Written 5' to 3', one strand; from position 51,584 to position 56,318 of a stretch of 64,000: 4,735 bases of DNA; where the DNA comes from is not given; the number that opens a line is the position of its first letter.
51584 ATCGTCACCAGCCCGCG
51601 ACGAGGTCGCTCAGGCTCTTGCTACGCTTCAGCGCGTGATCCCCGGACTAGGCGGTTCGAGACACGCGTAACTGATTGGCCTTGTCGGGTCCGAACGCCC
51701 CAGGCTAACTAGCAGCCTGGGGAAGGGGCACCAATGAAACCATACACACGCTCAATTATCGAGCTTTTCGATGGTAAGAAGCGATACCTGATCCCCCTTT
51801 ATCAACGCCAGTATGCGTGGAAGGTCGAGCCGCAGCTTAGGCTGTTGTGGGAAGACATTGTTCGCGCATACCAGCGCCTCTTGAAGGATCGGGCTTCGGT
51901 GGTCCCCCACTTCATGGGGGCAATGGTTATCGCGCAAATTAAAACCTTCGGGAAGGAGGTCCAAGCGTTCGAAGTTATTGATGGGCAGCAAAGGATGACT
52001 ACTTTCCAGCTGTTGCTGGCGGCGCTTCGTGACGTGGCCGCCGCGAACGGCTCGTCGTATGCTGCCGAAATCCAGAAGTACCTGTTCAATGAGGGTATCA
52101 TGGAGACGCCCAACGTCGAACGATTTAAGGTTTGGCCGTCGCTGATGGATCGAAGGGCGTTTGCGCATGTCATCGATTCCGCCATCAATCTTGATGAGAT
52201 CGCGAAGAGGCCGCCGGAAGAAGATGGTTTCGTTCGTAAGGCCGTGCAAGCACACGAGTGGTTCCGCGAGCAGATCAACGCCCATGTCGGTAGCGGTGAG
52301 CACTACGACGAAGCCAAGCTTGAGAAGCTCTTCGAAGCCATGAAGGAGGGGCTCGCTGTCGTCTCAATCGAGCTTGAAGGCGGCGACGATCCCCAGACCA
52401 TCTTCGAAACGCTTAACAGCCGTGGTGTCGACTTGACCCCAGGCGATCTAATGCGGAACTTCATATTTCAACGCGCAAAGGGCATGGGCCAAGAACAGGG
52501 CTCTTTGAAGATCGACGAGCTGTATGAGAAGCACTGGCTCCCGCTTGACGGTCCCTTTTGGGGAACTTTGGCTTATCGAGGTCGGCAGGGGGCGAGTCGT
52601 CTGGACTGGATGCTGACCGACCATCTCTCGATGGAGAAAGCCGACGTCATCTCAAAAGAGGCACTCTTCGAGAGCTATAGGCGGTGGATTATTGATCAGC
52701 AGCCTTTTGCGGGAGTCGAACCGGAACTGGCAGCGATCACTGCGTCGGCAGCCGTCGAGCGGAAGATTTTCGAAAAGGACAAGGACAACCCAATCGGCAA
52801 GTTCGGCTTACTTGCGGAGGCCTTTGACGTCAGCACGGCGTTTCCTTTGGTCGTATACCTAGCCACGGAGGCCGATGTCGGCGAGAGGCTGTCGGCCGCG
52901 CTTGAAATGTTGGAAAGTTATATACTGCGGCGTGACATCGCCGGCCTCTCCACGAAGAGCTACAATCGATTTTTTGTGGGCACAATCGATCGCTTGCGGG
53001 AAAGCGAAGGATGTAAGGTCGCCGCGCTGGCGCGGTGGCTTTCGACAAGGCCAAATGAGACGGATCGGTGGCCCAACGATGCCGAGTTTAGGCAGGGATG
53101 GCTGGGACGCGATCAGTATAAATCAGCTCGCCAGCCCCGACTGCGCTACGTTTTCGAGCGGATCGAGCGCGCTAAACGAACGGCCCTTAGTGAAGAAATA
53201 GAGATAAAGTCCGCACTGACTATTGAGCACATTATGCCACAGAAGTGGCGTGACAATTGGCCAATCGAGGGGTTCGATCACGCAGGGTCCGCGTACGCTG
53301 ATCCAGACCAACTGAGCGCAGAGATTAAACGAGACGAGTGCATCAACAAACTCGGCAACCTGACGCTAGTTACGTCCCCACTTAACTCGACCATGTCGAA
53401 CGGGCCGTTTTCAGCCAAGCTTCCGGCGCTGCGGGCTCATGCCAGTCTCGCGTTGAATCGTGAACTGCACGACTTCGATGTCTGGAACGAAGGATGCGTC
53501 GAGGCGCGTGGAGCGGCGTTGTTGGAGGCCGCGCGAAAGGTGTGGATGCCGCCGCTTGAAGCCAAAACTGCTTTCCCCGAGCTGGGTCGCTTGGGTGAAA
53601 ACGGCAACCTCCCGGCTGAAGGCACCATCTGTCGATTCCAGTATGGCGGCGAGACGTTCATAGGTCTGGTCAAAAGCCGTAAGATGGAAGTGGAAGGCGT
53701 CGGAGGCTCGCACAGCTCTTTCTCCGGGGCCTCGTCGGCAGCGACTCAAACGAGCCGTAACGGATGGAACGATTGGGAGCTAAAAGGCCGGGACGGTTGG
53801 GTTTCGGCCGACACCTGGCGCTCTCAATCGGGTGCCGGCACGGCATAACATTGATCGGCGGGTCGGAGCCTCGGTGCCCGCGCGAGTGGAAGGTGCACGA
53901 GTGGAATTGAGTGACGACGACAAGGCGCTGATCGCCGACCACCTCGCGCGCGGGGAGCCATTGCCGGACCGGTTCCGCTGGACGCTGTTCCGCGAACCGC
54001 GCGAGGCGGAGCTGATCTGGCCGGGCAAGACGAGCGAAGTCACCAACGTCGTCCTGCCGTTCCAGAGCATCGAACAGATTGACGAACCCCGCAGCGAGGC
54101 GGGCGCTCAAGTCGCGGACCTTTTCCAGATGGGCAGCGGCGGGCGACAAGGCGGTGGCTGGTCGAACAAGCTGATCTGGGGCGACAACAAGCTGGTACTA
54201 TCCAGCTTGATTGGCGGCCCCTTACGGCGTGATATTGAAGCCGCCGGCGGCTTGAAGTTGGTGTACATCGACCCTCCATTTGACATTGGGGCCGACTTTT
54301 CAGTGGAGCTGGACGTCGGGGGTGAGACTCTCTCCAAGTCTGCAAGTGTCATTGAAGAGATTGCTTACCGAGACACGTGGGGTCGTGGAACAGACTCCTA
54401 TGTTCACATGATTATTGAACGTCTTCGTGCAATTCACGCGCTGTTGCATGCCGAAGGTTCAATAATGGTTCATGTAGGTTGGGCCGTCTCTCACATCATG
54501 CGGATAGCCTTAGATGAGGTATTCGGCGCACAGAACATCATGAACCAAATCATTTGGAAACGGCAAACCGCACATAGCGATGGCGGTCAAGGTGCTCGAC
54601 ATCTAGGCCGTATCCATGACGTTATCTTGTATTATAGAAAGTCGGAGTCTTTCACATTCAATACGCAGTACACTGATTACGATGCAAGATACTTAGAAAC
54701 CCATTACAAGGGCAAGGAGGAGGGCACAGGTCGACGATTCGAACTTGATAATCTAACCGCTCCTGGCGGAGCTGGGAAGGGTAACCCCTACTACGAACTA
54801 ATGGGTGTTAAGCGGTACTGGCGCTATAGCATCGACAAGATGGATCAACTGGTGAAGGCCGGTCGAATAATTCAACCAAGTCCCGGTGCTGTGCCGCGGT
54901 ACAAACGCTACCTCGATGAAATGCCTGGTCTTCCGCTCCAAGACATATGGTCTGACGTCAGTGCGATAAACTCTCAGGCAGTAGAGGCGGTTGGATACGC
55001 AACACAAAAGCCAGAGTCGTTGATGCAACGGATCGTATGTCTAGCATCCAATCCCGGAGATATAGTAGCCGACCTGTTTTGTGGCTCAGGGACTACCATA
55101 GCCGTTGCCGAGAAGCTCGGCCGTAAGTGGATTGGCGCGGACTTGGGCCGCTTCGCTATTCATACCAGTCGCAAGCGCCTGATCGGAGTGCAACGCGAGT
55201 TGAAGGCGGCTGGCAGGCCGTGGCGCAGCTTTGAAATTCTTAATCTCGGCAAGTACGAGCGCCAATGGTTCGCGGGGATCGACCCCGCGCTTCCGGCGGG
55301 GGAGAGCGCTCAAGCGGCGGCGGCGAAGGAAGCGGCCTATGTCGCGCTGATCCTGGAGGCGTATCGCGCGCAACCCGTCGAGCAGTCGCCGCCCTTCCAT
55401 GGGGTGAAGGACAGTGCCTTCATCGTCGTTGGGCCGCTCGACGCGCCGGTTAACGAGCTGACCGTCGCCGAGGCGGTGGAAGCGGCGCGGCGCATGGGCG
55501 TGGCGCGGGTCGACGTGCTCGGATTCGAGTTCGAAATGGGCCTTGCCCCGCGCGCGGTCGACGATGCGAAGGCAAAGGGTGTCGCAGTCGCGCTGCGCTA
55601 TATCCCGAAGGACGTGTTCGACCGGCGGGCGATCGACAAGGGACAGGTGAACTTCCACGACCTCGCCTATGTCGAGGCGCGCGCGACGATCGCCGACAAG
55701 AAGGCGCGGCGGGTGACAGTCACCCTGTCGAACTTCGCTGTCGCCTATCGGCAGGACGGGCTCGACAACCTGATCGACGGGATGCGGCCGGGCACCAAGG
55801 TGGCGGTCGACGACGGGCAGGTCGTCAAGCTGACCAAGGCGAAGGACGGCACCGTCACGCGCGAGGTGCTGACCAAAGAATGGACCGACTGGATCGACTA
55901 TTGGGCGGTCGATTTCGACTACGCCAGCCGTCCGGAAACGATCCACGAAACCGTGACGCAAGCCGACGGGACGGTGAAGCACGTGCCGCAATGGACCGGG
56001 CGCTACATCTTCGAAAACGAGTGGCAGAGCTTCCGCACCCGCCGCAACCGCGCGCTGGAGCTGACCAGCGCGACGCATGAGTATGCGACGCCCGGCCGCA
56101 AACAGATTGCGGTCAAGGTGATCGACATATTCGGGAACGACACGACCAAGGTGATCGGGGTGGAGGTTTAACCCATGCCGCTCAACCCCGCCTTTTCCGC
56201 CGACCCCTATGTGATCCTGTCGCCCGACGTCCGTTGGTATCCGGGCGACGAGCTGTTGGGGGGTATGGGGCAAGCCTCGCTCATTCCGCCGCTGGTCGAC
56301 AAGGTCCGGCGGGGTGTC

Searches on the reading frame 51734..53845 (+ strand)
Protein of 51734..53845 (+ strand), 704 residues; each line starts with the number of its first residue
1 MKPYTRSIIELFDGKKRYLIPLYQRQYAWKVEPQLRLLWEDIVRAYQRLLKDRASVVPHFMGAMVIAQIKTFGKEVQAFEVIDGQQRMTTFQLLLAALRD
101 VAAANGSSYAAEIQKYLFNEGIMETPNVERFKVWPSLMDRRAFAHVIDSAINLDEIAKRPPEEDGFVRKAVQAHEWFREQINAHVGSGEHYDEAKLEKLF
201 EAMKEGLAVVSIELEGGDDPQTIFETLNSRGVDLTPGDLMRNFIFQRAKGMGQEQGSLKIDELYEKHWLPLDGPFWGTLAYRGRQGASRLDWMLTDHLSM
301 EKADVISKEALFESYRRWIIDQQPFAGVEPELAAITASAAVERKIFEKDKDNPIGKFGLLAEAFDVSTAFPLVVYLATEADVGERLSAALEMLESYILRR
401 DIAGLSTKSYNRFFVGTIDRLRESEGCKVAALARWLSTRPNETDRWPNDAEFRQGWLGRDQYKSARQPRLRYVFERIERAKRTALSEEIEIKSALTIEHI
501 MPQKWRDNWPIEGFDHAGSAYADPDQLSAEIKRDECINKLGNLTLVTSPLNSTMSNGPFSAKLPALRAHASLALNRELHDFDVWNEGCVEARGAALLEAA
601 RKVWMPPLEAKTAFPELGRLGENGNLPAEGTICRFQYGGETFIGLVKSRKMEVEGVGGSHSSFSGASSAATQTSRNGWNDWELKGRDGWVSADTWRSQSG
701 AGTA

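Call 9: search_protein_families(library=pfam, proteins=[window:51734-53845:+], max_evalue=0.001)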
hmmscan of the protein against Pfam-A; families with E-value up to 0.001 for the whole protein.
window:51734-53845:+ (704 aa): 2 families
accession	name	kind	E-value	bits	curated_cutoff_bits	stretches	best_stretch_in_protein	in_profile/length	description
PF03235.19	GmrSD_N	-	1.9e-34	120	33.2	1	9-245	2-199/199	GmrSD restriction endonuclease, N-terminal domain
PF07510.16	GmrSD_C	-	6.2e-27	94.6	23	1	446-598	1-137/138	GmrSD restriction endonucleases, C-terminal domain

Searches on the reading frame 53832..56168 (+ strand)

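Call 9: search_protein_families(library=pfam, proteins=[window:53832-56168:+], max_evalue=0.001)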
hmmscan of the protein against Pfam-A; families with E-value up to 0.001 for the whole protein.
window:53832-56168:+ (779 aa): 1 family
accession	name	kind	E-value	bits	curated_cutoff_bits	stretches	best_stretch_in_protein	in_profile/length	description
PF01555.25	N6_N4_Mtase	-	1.1e-35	124.1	26.7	1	142-445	2-218/221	DNA methylase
